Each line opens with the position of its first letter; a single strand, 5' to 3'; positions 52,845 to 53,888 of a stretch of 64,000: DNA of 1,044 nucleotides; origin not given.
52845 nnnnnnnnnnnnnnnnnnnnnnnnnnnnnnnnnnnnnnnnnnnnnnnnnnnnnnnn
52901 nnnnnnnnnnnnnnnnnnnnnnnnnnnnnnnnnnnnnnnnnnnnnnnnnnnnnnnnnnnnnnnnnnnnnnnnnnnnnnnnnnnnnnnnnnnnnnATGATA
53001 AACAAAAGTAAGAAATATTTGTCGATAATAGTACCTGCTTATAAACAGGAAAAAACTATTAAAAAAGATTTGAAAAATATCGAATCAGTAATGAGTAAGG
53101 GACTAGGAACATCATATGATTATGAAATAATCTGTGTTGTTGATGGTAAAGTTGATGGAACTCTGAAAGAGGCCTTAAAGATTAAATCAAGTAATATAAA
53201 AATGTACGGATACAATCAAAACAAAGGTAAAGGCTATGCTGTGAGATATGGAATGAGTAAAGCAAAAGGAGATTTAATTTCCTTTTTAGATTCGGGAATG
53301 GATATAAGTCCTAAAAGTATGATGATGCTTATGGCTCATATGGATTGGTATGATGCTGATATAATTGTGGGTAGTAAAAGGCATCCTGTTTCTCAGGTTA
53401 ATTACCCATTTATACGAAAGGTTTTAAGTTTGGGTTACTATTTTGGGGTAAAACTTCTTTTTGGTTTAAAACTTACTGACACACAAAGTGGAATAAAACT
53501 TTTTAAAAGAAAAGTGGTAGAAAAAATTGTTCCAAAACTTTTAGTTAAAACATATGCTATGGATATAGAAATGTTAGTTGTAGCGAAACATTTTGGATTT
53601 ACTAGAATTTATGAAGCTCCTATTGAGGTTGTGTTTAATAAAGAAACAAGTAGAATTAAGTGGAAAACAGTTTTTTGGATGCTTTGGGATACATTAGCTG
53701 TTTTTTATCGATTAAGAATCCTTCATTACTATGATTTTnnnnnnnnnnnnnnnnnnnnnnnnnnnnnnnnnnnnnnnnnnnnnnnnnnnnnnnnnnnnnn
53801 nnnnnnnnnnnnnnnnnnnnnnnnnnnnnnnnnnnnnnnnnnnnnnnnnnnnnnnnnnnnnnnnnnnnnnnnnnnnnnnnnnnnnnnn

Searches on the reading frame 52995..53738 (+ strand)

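Call 13: search_protein_families(library=pfam, proteins=[window:52995-53738:+], max_evalue=0.001)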
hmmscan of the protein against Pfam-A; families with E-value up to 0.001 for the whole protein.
window:52995-53738:+ (248 aa): 2 families
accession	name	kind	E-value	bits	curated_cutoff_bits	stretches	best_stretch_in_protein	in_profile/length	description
PF00535.33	Glycos_transf_2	-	4.3e-22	79.3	23.3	1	10-178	1-167/168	Glycosyl transferase family 2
PF10111.15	Glyco_tranf_2_2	-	4.9e-05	23.4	27.3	1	10-107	1-97/276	Glycosyltransferase like family 2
